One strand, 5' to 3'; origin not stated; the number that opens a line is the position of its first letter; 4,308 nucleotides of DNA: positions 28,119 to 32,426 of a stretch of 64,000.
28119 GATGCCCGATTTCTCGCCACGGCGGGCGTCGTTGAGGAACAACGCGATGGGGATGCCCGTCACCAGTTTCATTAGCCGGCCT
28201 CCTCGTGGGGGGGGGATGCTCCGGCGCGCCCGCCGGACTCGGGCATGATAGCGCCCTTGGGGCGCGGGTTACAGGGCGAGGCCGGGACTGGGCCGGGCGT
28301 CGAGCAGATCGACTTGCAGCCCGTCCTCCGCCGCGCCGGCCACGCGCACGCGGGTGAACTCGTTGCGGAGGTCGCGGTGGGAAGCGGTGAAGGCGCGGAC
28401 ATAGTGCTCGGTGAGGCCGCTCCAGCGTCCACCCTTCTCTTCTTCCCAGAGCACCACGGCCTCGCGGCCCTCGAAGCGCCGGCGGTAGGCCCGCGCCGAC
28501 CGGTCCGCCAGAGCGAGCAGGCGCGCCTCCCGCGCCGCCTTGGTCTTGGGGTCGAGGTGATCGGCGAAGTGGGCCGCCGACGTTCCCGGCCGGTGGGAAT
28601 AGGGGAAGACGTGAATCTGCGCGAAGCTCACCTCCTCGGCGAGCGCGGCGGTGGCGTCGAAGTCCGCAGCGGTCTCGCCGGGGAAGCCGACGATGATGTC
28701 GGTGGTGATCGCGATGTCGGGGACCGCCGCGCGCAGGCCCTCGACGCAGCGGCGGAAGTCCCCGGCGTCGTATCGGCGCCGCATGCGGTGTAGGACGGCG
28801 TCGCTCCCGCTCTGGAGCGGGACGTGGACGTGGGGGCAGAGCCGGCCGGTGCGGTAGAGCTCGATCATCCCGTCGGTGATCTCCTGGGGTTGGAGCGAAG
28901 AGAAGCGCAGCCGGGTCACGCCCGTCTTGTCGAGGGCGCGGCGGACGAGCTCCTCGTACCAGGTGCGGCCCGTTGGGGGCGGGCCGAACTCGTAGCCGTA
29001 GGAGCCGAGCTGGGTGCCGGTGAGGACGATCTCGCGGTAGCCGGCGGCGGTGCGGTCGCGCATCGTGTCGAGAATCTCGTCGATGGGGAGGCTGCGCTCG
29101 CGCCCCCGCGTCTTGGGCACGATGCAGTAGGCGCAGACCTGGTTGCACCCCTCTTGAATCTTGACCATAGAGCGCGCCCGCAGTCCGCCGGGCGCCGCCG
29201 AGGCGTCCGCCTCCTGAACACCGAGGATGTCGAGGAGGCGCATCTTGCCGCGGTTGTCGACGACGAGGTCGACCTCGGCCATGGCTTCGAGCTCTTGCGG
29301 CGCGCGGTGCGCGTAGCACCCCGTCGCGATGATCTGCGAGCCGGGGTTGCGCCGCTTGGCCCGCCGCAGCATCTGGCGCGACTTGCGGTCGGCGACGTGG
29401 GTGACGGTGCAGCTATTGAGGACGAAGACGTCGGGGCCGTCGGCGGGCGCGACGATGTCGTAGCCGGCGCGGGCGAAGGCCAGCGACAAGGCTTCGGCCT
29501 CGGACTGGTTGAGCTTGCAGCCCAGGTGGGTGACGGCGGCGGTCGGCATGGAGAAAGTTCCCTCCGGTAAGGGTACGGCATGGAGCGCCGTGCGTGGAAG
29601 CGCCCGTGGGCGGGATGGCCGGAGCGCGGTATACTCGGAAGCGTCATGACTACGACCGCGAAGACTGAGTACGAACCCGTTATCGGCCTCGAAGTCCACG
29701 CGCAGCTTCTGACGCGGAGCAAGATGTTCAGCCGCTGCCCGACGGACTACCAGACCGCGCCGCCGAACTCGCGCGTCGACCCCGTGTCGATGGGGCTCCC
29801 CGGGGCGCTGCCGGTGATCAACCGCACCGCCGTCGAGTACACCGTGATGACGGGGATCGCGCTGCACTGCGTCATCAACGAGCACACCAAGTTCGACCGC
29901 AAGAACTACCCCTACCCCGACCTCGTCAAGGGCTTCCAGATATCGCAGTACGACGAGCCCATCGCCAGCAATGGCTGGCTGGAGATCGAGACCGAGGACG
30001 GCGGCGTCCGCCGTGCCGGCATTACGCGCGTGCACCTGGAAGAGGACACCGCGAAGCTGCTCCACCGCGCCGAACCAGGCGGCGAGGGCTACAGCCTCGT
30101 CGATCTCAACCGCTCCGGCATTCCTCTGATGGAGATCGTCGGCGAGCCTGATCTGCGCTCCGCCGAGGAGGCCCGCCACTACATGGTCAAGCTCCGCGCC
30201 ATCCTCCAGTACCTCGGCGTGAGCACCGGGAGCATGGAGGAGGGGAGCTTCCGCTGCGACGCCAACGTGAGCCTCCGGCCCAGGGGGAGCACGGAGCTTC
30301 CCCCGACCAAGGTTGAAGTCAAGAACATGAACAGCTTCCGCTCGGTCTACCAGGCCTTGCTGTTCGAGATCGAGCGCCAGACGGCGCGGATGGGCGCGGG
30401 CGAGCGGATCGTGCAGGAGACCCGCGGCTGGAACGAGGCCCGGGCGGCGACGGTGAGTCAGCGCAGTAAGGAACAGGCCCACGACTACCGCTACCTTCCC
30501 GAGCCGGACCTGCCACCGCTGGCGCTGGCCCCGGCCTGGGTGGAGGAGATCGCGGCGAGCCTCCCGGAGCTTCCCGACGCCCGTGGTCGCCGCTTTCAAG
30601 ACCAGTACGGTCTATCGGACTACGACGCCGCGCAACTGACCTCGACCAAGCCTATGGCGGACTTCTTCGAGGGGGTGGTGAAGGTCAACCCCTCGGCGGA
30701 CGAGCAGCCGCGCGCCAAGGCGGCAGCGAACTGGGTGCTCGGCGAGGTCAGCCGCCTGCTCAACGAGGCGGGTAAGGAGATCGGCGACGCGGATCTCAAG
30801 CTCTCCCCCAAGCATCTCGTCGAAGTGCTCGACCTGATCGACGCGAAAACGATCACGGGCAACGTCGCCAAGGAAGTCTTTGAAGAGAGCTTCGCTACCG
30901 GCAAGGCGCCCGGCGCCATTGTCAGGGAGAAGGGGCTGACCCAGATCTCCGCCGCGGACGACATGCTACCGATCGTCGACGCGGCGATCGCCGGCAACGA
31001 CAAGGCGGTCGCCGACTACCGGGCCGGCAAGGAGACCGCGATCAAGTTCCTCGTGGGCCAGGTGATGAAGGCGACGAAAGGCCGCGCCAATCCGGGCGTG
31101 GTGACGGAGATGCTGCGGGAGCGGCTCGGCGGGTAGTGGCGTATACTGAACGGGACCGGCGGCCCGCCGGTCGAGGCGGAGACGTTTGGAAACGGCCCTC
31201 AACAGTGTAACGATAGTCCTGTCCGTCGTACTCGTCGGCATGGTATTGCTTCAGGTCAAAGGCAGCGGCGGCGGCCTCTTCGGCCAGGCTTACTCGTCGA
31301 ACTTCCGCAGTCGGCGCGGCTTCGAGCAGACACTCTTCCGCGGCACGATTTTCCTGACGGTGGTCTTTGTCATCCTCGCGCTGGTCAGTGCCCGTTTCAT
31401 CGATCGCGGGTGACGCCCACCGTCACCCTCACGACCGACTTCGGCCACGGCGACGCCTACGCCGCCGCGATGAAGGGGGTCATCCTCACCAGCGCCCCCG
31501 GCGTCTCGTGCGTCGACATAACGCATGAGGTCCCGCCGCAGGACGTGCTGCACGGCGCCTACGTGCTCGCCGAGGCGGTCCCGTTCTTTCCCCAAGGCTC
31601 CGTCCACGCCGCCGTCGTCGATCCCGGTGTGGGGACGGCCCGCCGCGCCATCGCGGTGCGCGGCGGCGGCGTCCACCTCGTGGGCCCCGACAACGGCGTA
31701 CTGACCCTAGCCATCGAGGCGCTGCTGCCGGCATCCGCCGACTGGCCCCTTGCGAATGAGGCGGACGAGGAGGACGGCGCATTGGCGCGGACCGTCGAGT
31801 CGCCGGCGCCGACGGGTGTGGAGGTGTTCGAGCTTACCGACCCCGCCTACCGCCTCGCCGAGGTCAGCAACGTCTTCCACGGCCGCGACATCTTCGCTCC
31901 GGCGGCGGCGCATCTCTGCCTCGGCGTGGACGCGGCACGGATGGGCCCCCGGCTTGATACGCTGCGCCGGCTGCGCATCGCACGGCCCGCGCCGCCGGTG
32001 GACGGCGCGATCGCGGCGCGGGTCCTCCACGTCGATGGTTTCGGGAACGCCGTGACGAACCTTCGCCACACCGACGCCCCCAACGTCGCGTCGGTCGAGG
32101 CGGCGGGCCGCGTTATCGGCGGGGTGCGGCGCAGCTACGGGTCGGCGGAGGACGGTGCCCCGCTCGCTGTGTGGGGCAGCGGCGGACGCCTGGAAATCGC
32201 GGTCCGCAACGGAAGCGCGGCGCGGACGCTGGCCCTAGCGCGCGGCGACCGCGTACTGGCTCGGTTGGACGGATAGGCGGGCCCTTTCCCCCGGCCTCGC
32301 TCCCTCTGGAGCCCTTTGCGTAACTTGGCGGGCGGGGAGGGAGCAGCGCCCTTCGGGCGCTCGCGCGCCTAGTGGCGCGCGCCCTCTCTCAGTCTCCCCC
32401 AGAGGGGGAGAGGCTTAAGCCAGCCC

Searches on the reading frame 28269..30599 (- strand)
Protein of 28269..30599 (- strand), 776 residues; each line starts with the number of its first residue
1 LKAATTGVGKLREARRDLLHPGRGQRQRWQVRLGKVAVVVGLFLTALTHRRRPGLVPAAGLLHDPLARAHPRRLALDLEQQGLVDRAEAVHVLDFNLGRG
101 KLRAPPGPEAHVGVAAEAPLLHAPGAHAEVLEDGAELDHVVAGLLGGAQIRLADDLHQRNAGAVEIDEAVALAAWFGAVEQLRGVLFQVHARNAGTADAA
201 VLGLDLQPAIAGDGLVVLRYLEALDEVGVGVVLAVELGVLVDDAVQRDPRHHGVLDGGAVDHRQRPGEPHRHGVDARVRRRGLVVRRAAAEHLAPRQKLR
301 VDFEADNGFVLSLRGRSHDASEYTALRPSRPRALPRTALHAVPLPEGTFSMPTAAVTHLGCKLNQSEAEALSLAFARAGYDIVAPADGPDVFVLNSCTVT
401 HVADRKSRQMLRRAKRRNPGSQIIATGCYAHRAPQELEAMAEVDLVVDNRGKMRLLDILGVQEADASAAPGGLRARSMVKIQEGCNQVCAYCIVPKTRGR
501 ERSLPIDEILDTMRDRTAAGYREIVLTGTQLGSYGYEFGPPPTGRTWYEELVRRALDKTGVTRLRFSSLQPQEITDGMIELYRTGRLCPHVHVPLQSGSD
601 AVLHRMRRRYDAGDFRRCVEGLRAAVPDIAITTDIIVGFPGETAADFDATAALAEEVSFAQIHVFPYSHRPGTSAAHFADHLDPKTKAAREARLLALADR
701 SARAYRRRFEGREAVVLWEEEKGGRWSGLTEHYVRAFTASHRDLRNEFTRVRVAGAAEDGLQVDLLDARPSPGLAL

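Call 24: search_protein_families(library=pfam, proteins=[window:28269-30599:-], max_evalue=0.001)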
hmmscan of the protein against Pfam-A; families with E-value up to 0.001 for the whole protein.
window:28269-30599:- (776 aa): 2 families
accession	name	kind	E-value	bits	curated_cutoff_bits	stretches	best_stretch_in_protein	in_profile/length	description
PF04055.27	Radical_SAM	-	1.4e-22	81.1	29.5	1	480-653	2-165/166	Radical SAM superfamily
PF00919.26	UPF0004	-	2.1e-21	76.2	27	1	354-447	2-97/98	Uncharacterized protein family UPF0004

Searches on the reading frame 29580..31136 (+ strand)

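Call 24: search_protein_families(library=pfam, proteins=[window:29580-31136:+], max_evalue=0.001)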
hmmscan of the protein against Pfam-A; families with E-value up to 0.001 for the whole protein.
window:29580-31136:+ (518 aa): 2 families
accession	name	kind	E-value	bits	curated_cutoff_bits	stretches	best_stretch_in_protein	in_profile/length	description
PF02934.20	GatB_N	-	1.4e-111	372.6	23.4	1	34-322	2-277/277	GatB/GatE catalytic domain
PF02637.23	GatB_Yqey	-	2e-46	158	27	1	362-516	2-148/148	GatB domain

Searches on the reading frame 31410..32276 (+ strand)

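Call 24: search_protein_families(library=pfam, proteins=[window:31410-32276:+], max_evalue=0.001)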
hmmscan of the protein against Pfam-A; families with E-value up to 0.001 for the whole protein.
window:31410-32276:+ (288 aa): 2 families
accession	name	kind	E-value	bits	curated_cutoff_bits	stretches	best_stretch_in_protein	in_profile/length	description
PF01887.21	SAM_HAT_N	-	8e-51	172.1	26.3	2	5-116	1-111/145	SAM hydroxide adenosyltransferase N-terminal domain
PF20257.3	SAM_HAT_C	-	2.7e-18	66.5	25.5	1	204-282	2-83/84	SAM hydroxide adenosyltransferase C-terminal domain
